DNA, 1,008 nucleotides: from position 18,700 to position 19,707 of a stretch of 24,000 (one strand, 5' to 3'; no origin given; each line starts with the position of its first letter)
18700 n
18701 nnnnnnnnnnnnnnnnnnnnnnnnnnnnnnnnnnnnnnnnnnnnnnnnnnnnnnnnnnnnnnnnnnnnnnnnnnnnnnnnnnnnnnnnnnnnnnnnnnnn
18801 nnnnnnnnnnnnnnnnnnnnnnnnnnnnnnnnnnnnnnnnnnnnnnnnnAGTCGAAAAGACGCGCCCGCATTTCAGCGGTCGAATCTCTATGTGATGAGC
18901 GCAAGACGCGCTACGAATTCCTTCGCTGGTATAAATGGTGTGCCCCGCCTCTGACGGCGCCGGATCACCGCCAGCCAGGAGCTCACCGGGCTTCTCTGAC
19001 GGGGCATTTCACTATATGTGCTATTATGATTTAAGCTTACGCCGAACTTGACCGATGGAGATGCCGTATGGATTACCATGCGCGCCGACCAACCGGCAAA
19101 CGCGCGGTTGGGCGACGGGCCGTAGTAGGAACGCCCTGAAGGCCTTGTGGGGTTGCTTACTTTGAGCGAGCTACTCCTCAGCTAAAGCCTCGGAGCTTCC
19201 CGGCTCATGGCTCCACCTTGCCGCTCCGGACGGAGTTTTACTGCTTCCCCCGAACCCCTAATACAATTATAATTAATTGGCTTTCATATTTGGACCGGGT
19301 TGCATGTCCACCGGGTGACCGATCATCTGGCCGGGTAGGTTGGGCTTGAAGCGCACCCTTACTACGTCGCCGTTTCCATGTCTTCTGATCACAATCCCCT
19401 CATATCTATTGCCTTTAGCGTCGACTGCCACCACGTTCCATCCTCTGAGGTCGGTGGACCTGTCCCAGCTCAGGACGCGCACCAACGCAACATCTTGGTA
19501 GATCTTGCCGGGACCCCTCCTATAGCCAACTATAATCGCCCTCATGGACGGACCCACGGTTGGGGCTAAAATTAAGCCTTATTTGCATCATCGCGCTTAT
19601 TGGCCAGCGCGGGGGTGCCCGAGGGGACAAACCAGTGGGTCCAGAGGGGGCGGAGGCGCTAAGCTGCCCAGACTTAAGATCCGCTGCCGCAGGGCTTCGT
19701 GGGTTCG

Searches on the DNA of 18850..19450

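Call 5: search_rna_families(source=window, start=18950, end=19450, threshold=evalue, max_evalue=10, show_alignments=4)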
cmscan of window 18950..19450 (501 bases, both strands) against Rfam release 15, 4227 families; matches with E-value up to 10: 1.
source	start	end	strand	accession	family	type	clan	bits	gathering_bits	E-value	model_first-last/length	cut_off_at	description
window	19138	19192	+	RF03289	mir-1205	Gene; miRNA;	-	15.5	75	1.9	1-63/63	no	mir-1205 microRNA precursor family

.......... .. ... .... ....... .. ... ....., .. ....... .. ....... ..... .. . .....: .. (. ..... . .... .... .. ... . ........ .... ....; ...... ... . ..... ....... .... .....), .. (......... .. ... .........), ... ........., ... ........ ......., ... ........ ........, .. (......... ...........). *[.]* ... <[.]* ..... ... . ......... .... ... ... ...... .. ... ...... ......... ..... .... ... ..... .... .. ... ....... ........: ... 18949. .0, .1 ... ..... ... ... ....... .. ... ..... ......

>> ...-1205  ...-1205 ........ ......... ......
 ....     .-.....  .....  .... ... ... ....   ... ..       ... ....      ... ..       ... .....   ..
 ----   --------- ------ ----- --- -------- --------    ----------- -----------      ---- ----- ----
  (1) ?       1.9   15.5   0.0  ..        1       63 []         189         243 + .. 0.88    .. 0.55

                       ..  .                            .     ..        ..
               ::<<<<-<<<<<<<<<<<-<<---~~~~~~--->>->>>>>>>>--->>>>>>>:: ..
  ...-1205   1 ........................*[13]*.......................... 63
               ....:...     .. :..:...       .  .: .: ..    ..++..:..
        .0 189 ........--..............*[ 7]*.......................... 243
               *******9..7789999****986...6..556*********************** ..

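Call 55: search_rna_families(source=window, start=18850, end=19060, threshold=evalue, max_evalue=10, show_alignments=2)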
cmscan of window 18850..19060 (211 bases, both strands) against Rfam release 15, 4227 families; matches with E-value up to 10: 1.
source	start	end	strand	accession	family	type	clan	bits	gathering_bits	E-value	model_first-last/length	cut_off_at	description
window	18939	19005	-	RF02796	Pab160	Gene; snRNA; snoRNA; HACA-box;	-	20.6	47.4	0.28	1-68/68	no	Pab160 RNA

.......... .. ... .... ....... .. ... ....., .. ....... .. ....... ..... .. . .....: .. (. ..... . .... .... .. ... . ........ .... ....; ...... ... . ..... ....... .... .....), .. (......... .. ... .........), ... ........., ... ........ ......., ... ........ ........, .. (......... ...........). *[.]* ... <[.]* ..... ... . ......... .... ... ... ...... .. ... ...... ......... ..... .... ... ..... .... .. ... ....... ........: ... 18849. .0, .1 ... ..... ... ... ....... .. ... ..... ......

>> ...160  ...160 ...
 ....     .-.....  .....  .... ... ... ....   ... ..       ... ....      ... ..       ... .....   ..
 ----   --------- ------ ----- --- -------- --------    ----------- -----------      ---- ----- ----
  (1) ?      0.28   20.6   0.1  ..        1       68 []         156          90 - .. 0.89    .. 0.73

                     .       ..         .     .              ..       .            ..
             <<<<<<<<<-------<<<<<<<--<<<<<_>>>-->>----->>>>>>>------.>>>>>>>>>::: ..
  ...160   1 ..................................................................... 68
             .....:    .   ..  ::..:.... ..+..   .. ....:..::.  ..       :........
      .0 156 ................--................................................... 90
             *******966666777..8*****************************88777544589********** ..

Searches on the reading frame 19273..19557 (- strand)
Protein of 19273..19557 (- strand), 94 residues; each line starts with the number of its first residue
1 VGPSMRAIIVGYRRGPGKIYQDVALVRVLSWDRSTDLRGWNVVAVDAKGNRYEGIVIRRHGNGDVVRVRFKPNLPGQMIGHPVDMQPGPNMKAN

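Call 17: search_protein_families(library=pfam, proteins=[window:19273-19557:-])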
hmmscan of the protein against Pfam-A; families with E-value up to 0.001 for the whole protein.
window:19273-19557:- (94 aa): 1 family
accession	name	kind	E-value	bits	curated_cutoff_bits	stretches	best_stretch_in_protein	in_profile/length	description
PF01247.24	Ribosomal_L35Ae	-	1.3e-11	44.9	27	1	5-84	3-93/95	Ribosomal protein L35Ae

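Call 19: find_homologous_proteins(query=window:19273-19557:-, max_evalue=1e-8)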
Query window:19273-19557:- (94 aa): 4 proteins with E <= 1e-8 among 4 candidates.
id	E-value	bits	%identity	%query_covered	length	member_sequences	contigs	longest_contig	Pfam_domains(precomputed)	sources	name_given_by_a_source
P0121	2.8e-57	209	100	100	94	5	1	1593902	PF01247.25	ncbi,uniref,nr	ncbi:hypothetical protein NAS2_1651 [Conexivisphaera calida]|uniref:50S ribosomal protein L35Ae n=2 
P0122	1.2e-34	136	70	88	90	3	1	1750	PF01247.25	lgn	-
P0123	6.8e-12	63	43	88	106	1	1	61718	PF01247.25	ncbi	-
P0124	4.0e-11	60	46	85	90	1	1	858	PF01247.25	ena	-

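Call 28: find_encoding_contigs(protein=P0122, flank=5000, max_places=4)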
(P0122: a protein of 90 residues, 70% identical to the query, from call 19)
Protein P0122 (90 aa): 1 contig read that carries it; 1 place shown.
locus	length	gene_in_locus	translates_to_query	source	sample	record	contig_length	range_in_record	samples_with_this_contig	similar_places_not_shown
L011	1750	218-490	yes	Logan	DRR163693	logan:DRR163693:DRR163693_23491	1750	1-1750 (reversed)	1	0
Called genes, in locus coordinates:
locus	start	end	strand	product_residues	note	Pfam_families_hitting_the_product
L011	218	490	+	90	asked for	PF01247:Ribosomal_L35Ae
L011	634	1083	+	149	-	-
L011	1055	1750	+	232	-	?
